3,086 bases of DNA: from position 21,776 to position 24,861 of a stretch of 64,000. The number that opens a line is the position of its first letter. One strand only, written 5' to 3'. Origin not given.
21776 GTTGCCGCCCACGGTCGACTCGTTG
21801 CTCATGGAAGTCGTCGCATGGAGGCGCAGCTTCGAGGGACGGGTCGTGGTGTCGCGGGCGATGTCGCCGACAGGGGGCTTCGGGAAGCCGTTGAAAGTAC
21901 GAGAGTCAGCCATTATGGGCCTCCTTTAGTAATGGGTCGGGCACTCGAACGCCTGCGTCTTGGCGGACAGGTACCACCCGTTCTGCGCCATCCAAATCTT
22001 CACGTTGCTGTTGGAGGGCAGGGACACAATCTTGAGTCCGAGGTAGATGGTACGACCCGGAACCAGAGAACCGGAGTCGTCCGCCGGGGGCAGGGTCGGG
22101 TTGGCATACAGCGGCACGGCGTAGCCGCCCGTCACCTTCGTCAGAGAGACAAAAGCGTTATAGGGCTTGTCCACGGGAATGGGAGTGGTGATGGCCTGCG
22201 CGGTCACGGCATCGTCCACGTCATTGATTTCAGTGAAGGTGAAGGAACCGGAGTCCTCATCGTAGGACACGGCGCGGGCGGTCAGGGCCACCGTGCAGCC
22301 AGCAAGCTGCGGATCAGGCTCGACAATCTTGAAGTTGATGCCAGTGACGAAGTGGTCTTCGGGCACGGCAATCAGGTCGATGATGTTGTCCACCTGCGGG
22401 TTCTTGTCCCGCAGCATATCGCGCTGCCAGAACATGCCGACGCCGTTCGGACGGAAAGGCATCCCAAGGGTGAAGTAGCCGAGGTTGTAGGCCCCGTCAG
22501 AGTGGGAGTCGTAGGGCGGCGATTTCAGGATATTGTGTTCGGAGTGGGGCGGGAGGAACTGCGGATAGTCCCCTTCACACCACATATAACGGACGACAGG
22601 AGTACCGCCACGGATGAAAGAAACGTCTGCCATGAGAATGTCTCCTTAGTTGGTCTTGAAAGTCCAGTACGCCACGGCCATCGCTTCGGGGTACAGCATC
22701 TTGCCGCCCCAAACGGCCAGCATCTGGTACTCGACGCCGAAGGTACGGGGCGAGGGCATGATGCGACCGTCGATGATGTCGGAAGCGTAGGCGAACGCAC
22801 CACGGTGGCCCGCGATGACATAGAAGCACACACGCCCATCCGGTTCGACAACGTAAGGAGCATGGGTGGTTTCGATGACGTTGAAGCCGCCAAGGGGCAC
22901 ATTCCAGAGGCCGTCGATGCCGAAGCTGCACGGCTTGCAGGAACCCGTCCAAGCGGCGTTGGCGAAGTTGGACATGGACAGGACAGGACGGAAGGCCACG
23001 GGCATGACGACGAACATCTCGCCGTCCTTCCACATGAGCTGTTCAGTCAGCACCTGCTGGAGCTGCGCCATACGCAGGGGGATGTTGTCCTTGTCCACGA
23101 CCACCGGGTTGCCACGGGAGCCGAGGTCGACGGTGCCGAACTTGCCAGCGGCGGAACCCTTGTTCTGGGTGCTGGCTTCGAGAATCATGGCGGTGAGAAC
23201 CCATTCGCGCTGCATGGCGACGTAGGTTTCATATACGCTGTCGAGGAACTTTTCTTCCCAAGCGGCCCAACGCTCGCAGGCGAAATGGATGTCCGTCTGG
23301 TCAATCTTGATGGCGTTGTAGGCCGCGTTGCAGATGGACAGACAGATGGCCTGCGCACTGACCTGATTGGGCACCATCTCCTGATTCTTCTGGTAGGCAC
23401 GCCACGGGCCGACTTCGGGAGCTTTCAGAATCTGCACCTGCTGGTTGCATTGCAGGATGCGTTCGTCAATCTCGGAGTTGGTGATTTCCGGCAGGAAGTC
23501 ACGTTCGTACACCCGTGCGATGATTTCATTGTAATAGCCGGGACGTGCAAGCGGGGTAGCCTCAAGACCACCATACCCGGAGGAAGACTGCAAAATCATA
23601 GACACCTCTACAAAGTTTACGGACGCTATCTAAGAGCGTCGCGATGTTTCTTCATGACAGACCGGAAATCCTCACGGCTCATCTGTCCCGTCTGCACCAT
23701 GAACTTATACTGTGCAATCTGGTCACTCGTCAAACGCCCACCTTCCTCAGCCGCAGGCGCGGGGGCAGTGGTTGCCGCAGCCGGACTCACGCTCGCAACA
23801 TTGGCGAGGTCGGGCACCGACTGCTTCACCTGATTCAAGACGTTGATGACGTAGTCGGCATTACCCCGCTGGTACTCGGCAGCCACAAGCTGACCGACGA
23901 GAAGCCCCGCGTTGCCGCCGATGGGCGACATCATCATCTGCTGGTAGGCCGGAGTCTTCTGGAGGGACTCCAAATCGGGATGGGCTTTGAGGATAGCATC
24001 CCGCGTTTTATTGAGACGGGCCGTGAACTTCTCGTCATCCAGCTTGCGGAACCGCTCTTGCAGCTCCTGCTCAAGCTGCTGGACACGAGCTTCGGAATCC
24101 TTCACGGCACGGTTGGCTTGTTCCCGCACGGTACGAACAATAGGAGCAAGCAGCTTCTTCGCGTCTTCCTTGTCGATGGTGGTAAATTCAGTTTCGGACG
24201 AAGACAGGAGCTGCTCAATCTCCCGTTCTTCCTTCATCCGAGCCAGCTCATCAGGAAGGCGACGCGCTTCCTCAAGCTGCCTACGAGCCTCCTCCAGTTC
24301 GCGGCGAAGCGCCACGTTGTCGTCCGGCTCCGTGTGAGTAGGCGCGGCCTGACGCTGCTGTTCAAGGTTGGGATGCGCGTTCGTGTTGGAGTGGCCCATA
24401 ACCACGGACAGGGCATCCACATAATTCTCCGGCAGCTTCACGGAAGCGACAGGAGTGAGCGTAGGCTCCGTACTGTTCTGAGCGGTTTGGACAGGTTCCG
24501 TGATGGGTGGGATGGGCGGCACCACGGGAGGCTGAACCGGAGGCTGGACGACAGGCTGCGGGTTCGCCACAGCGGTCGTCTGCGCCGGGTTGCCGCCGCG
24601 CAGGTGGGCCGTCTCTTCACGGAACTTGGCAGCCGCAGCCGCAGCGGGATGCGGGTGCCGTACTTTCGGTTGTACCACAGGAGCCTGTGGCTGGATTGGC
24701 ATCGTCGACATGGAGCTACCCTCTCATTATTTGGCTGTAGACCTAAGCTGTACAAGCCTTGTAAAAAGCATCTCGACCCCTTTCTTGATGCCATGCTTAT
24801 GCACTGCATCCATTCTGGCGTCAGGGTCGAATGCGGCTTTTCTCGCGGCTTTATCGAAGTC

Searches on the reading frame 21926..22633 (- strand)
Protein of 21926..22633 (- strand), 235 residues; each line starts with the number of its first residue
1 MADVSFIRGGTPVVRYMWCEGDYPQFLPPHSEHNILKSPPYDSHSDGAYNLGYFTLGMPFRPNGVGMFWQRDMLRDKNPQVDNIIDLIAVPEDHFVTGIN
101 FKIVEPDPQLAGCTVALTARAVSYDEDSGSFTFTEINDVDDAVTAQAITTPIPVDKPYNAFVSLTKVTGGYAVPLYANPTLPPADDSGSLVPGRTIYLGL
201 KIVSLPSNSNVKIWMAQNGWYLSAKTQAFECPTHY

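Call 15: search_protein_families(library=phrogs, proteins=[window:21926-22633:-], max_evalue=0.01)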
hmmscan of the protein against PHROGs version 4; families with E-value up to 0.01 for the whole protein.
window:21926-22633:- (235 aa): 1 family
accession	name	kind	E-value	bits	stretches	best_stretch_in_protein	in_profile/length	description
phrog_34200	-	unknown function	5.2e-06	27.2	1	17-115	9-105/255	-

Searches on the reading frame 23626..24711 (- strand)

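Call 15: search_protein_families(library=phrogs, proteins=[window:23626-24711:-], max_evalue=0.01)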
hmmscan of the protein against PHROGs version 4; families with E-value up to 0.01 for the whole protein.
window:23626-24711:- (361 aa): 1 family
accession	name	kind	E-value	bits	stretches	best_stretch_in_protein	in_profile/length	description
phrog_37891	-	unknown function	5.2e-26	92.9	1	9-358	9-335/343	-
